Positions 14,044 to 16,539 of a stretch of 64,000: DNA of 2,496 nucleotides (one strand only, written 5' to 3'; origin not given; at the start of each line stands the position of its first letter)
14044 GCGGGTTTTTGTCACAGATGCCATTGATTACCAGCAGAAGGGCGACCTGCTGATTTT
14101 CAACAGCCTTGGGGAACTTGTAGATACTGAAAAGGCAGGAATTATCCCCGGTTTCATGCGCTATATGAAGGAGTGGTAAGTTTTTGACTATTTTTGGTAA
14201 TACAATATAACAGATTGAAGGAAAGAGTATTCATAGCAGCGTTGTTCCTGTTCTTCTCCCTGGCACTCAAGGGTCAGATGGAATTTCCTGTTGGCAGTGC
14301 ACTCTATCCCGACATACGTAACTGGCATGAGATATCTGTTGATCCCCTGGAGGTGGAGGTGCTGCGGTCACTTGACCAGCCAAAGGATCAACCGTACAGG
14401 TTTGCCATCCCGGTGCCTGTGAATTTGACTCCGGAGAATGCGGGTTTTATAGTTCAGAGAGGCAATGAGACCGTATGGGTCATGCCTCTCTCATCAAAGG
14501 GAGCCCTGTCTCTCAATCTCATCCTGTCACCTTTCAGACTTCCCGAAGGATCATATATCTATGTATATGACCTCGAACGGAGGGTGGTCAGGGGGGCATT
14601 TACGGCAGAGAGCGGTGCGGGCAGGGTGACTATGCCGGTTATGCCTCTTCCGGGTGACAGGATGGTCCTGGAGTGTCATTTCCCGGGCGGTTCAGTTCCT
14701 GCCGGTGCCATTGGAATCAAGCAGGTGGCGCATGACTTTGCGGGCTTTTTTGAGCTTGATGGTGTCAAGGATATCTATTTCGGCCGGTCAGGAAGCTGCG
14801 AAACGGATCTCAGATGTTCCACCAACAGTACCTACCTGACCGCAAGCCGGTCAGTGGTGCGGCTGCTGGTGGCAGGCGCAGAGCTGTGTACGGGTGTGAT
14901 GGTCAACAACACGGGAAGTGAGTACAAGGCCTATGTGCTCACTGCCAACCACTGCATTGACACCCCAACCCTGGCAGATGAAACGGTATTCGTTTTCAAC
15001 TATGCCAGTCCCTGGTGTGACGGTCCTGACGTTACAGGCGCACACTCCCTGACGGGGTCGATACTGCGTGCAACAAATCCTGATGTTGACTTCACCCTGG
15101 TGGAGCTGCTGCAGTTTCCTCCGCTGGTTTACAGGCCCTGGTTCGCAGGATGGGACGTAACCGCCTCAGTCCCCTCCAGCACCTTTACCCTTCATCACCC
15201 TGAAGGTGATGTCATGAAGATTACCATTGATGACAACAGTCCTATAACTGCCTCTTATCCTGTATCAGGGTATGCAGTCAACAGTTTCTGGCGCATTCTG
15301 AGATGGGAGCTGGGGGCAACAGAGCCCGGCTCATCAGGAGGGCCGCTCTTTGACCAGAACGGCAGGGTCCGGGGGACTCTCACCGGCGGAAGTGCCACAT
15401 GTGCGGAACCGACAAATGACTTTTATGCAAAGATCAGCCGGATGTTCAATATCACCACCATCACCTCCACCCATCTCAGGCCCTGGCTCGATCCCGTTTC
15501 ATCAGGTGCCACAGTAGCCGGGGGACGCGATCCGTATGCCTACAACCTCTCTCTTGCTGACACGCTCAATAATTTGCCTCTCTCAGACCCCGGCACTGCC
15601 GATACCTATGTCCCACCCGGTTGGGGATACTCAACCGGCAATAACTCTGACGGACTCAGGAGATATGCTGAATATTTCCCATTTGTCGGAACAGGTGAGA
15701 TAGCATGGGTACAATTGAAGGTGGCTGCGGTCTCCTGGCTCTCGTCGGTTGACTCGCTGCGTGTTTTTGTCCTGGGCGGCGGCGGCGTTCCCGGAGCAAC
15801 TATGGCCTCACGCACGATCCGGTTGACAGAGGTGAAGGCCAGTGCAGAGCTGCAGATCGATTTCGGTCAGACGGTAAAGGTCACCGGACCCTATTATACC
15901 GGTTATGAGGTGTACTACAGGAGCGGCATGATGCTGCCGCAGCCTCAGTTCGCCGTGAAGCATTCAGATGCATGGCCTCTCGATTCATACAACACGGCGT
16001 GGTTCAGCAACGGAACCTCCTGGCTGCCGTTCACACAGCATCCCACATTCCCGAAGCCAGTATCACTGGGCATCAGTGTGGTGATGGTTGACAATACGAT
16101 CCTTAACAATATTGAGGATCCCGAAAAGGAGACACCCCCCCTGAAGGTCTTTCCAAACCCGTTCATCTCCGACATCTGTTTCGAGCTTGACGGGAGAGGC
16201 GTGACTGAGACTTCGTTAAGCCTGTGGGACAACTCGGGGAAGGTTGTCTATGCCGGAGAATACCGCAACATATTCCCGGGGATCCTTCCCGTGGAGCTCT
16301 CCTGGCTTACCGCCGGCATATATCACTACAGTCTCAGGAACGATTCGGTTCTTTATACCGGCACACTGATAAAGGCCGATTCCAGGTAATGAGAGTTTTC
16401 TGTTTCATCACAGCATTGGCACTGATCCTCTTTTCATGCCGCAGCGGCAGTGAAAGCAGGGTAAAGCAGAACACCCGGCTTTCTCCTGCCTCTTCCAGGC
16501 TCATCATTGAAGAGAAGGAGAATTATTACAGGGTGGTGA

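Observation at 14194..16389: T9SS-secreted serine endopeptidase embedded in a cobalamin-riboswitch-controlled B12 uptake operon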

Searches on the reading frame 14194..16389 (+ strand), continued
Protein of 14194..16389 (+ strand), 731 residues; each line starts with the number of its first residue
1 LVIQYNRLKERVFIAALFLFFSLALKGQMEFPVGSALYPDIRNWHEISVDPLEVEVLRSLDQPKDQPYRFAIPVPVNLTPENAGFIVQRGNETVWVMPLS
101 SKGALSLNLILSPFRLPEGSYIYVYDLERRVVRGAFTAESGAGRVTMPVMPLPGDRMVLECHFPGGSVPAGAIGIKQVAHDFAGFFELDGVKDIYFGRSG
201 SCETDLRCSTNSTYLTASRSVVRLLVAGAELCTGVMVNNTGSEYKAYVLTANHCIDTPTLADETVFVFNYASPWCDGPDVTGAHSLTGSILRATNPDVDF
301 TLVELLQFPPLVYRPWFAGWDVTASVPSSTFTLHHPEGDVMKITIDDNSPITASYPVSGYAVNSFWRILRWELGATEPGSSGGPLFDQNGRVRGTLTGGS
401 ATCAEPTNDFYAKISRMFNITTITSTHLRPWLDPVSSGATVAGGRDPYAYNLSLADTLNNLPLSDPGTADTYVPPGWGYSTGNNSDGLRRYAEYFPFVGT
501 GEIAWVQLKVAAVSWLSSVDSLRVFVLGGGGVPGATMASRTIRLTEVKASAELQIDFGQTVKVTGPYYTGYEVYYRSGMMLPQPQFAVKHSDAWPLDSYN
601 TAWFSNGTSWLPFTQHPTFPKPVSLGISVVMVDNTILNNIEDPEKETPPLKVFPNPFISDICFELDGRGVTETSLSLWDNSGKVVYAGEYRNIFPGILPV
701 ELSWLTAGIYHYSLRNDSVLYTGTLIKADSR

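Call 43: fold_search(model_id=the predicted structure, library=pdb)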
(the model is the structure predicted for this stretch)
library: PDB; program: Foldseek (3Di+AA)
matches with E <= 10: 1798; with E <= 0.001: 67
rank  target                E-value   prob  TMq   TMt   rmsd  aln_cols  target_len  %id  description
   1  8ges_C                5.2e-05  1.00  0.09  0.11  17.7       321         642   14  R. hominis 2 beta-glucuronidase bound to UNC10201652-glucuronide (released 2024-02-14)
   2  8zdp_v                6.1e-05  1.00  0.17  0.16  16.5       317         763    9  Cryo-EM structure of Mycobacteriophage Douge Central fiber (gp20) (released 2025-06-25)
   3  8zdq_v                6.1e-05  1.00  0.17  0.14  16.5       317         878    9  Cryo-EM structure of Mycobacteriophage Douge complete baseplate (gp13, gp17, gp23, gp16, gp18 and gp20) (released 2025-06-25)
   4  6eca_A                1.0e-04  0.97  0.09  0.10  16.5       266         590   15  Lactobacillus rhamnosus Beta-glucuronidase (released 2019-02-13)
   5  7kgz_B                1.1e-04  0.99  0.09  0.10  19.2       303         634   14  FMN-binding beta-glucuronidase from Roseburia hominis (released 2021-11-10)
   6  5z19_A                1.1e-04  0.99  0.10  0.11  16.6       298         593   12  The crystal structure of Ruminococcus gnavus beta-glucuronidase in complex with uronic isofagomine (released 2018-12-12)
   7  5z19_E                1.1e-04  0.99  0.10  0.11  17.1       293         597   12  The crystal structure of Ruminococcus gnavus beta-glucuronidase in complex with uronic isofagomine (released 2018-12-12)
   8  4ci7_B                1.4e-04  1.00  0.15  0.24   9.1       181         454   12  The crystal structure of the cysteine protease and lectin-like domains of Cwp84, a surface layer associated protein of (released 2014-05-14)
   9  5z19_B                1.5e-04  0.99  0.10  0.11  17.8       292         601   11  The crystal structure of Ruminococcus gnavus beta-glucuronidase in complex with uronic isofagomine (released 2018-12-12)
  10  6mvg_C                1.7e-04  0.98  0.09  0.10  18.7       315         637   12  Crystal structure of FMN-binding beta-glucuronidase from Ruminococcus gnavus (released 2019-01-30)
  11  6za2_B                1.8e-04  0.33  0.10  0.07  38.1      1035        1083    8  Crystal structure of dimeric latent PorU from Porphyromonas gingivalis (released 2021-09-29)
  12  4ci7_A                2.1e-04  1.00  0.15  0.24   9.1       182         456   12  The crystal structure of the cysteine protease and lectin-like domains of Cwp84, a surface layer associated protein of (released 2014-05-14)
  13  6mvh_B                2.1e-04  0.95  0.09  0.10  19.5       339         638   13  Crystal structure of FMN-binding beta-glucuronidase from Roseburia hominis (released 2019-01-30)
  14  6jz1_A                2.2e-04  0.99  0.10  0.12  15.2       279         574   11  Apo structure of b-glucuronidase from Ruminococcus gnavus at 1.7 Angstrom resolution (released 2020-06-03)
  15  5z19_D                2.4e-04  0.99  0.09  0.11  15.5       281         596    9  The crystal structure of Ruminococcus gnavus beta-glucuronidase in complex with uronic isofagomine (released 2018-12-12)
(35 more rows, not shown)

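Call 57: search_solved_structures(query=A1, max_evalue=1)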
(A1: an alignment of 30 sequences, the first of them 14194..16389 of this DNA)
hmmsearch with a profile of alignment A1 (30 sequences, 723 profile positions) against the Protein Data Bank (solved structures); distinct sequences matched with E-value up to 1: 60.
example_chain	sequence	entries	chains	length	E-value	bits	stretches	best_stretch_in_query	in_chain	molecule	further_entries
4nsv_A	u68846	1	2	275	3.3e-49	170.6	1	190-439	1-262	Lysyl endopeptidase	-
4nsy_A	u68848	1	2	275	3.4e-49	170.6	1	190-439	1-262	Lysyl endopeptidase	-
1arb_A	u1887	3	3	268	1.4e-45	158.7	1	190-439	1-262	ACHROMOBACTER PROTEASE I | Protease 1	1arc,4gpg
9omd_A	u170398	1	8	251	3e-29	104.7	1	189-412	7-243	Lysyl endopeptidase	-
8glj_D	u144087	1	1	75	2.3e-07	32.3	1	642-720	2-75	Por secretion system C-terminal sorting domain-containing protein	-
9whd_A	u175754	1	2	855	0.00015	23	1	620-719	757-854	GH167 glycoside hydrolase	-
8glk_D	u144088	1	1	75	0.0013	19.9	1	643-719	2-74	Endonuclease I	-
5uyt_A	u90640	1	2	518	0.0027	18.8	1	620-718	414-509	Ice-binding protein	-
5jvk_A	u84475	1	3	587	0.0058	17.7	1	639-719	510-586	Uncharacterized protein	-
7pzj_A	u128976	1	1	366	0.026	15.6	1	629-711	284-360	Lipase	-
1ton_A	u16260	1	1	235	0.035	15.2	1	369-409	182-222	TONIN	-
1dt2_A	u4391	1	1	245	0.055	14.5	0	367-415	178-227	EXFOLIATIVE TOXIN B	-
1qtf_A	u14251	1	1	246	0.055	14.5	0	367-415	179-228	EXFOLIATIVE TOXIN B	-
6e0u_A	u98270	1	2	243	0.058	14.4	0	366-412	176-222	Serine protease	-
9s74_A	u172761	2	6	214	0.064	14.3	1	370-393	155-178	JSNZ extracellular serine protease Jep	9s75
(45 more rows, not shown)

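Call 72: predict_structure(alignment_id=A2)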
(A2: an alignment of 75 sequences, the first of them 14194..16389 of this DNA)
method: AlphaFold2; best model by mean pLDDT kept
length: 731 residues; sequences in the alignment: 75
mean_pLDDT: 87.6   pTM: 0.79
mean pLDDT of the five models: 87.6, 87.4, 86.6, 86.5, 85.6
residues with pLDDT >= 90: 461; 70-90: 193; 50-70: 56; < 50: 21
segments of 3 or more residues with pLDDT < 50: 22-33, 639-647
pLDDT, mean of each block of 10 residues (from residue 1): 70 76 37 66 94 85 89 96 93 95 93 91 88 81 83 93 92 96 70 58 86 96 95 96 91 97 94 82 85 97 93 95 97 88 96 96 97 91 97 97 92 97 95 94 93 92 88 73 70 95 95 82 91 91 87 91 95 71 77 94 91 90 96 72 47 92 81 91 93 89 94 89 91 61
secondary structure, 60 per line:
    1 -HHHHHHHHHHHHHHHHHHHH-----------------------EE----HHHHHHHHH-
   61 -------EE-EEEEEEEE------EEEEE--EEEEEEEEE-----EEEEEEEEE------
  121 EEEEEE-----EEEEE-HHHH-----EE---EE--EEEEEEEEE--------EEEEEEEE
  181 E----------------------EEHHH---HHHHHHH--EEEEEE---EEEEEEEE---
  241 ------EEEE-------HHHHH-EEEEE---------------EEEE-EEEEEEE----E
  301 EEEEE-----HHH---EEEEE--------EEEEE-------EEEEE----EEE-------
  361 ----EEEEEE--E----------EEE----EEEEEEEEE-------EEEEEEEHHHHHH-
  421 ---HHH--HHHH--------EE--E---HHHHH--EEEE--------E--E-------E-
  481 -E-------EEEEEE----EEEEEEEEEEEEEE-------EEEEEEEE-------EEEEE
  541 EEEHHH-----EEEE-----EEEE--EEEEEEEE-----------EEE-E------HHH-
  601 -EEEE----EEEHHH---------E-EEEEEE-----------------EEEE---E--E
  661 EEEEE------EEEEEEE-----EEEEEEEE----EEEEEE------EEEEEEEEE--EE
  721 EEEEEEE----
elements in order (helices of 4 or more, strands of 3 or more residues): H2-21 H51-59 E71-78 E85-89 E92-100 E106-114 E121-126 E132-136 H138-141 E156-164 E173-181 H212-218 E221-226 E230-237 E247-250 H258-262 E264-268 E284-287 E289-295 E300-305 E317-321 E330-334 E342-346 E351-353 E365-370 E384-386 E391-399 E407-413 H414-419 H429-432 H449-453 E456-459 E490-495 E500-513 E521-528 E536-543 E552-555 E561-564 E567-574 E586-588 E602-605 E610-612 E627-632 E650-653 E660-665 E672-678 E684-691 E696-701 E708-716 E719-727

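Call 74: fold_search(model_id=the predicted structure, library=pdb)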
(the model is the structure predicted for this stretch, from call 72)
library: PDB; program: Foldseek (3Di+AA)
matches with E <= 10: 1749; with E <= 0.001: 179
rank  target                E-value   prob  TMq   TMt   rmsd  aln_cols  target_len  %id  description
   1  4nsy_A                4.9e-21  1.00  0.32  0.87   2.2       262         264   32  Wild-type lysobacter enzymogenes lysc endoproteinase covalently inhibited by TLCK (released 2014-04-23)
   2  4nsv_A                5.7e-21  1.00  0.32  0.87   2.2       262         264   32  Lysobacter enzymogenes lysc endoproteinase K30R mutant covalently inhibited by TLCK (released 2014-04-23)
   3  4nsy_B                7.0e-21  1.00  0.32  0.87   2.2       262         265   32  Wild-type lysobacter enzymogenes lysc endoproteinase covalently inhibited by TLCK (released 2014-04-23)
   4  1arb                  2.3e-20  1.00  0.32  0.86   3.6       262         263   30  THE PRIMARY STRUCTURE AND STRUCTURAL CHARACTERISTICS OF ACHROMOBACTER LYTICUS PROTEASE I, A LYSINE-SPECIFIC SERINE PROTE (released 1993-10-31)
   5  8kic_A                2.0e-07  1.00  0.22  0.50  18.9       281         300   16  Bacterial serine protease (released 2024-09-04)
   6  3stj_A                2.1e-07  1.00  0.22  0.51  21.8       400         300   14  Crystal structure of the protease + PDZ1 domain of DegQ from Escherichia coli (released 2011-07-27)
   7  3otp_C                2.7e-07  1.00  0.21  0.37  22.8       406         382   14  Crystal structure of the DegP dodecamer with a model substrate (released 2011-01-19)
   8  4fln_A                3.6e-07  1.00  0.21  0.31  22.7       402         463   13  Crystal structure of plant protease Deg2 (released 2012-09-19)
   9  6jjk_F                4.0e-07  1.00  0.20  0.37   4.6       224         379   20  Crystal structure of the DegP dodecamer with a modulator (released 2020-09-02)
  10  3cs0_A                4.2e-07  1.00  0.21  0.37  22.2       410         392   15  Crystal structure of DegP24 (released 2008-05-27)
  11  3otp_A                4.4e-07  1.00  0.20  0.36   4.8       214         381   20  Crystal structure of the DegP dodecamer with a model substrate (released 2011-01-19)
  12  2z9i_A                5.7e-07  1.00  0.22  0.51   5.0       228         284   20  Crystal structure of RV0983 from Mycobacterium tuberculosis- Proteolytically active form (released 2008-06-10)
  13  1y8t_A                6.1e-07  1.00  0.21  0.49   4.8       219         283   20  Crystal Structure of RV0983 from Mycobacterium tuberculosis- Proteolytically active form (released 2005-01-18)
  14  3gdv_A                7.9e-07  1.00  0.19  0.42   5.8       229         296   16  Crystal structure of DegS H198P/D320A mutant modified by DFP and in complex with YQF peptide (released 2009-03-31)
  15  3otp_F                9.2e-07  1.00  0.21  0.38   5.2       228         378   19  Crystal structure of the DegP dodecamer with a model substrate (released 2011-01-19)
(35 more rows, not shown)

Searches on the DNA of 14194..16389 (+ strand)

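Call 12: search_rna_families(sources=[L002, L005, L010, L013, L014, L015], threshold=gathering)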
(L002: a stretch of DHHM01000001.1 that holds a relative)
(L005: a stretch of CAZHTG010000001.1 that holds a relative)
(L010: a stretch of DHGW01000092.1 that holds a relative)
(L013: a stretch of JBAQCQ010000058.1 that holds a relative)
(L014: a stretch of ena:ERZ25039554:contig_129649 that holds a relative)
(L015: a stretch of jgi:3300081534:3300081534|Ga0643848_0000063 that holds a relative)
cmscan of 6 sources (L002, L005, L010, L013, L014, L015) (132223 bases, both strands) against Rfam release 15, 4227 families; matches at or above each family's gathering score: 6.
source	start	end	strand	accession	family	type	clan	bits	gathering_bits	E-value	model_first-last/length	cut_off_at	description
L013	6723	6935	+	RF00174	Cobalamin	Cis-reg; riboswitch;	CL00101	97.6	31.5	8.3e-23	1-189/189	no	Cobalamin riboswitch aptamer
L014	5815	6026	+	RF00174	Cobalamin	Cis-reg; riboswitch;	CL00101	95.7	31.5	2.9e-22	1-189/189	no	Cobalamin riboswitch aptamer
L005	6740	6952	+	RF00174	Cobalamin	Cis-reg; riboswitch;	CL00101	95.4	31.5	3.5e-22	1-189/189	no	Cobalamin riboswitch aptamer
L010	6718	6930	+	RF00174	Cobalamin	Cis-reg; riboswitch;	CL00101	93.2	31.5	1.5e-21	1-189/189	no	Cobalamin riboswitch aptamer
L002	6739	6950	+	RF00174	Cobalamin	Cis-reg; riboswitch;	CL00101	93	31.5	1.7e-21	1-189/189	no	Cobalamin riboswitch aptamer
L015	6694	6906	+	RF00174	Cobalamin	Cis-reg; riboswitch;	CL00101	91.4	31.5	4.8e-21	1-189/189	no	Cobalamin riboswitch aptamer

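Call 22: search_rna_families(sources=[L072, L079, L080, L085, L086, L089, L091, L094], threshold=gathering)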
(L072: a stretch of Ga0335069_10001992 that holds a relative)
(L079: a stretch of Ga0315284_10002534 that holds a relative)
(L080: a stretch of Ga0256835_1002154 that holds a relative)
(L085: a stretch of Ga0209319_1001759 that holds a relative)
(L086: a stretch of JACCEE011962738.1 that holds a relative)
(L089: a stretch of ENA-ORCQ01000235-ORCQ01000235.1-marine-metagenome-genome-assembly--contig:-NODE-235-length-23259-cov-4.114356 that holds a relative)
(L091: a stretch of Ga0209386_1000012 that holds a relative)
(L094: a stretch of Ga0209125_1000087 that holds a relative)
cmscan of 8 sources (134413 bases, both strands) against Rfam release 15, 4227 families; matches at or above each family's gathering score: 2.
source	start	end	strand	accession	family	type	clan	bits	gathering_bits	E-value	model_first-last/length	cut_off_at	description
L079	3286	3488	+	RF00174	Cobalamin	Cis-reg; riboswitch;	CL00101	104.4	31.5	9.3e-25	1-189/189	no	Cobalamin riboswitch aptamer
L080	3009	3210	+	RF00174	Cobalamin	Cis-reg; riboswitch;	CL00101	101.2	31.5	7.7e-24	1-189/189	no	Cobalamin riboswitch aptamer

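Call 51: search_rna_families(sources=[L022, L037, L096, L097, L098, L054, L067], threshold=gathering)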
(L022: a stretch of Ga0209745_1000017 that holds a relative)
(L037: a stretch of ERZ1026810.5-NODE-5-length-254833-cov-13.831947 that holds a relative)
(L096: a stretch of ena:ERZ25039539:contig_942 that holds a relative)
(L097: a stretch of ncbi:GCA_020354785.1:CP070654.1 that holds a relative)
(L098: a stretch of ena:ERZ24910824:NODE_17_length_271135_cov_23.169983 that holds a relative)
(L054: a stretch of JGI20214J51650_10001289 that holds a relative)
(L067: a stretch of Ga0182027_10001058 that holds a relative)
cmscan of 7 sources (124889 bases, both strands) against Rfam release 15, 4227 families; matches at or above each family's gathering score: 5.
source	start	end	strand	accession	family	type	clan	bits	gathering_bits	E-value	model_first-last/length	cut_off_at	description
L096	3229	3429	+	RF00174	Cobalamin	Cis-reg; riboswitch;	CL00101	107.7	31.5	9.9e-26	1-189/189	no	Cobalamin riboswitch aptamer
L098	4720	4910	+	RF00174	Cobalamin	Cis-reg; riboswitch;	CL00101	104.7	31.5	7.1e-25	1-189/189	no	Cobalamin riboswitch aptamer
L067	4676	4887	+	RF00174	Cobalamin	Cis-reg; riboswitch;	CL00101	92.9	31.5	1.8e-21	1-189/189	no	Cobalamin riboswitch aptamer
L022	5695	5911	+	RF00174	Cobalamin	Cis-reg; riboswitch;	CL00101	91.7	31.5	3.8e-21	1-189/189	no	Cobalamin riboswitch aptamer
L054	3180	3397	+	RF00174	Cobalamin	Cis-reg; riboswitch;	CL00101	78.6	31.5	2.2e-17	1-189/189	no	Cobalamin riboswitch aptamer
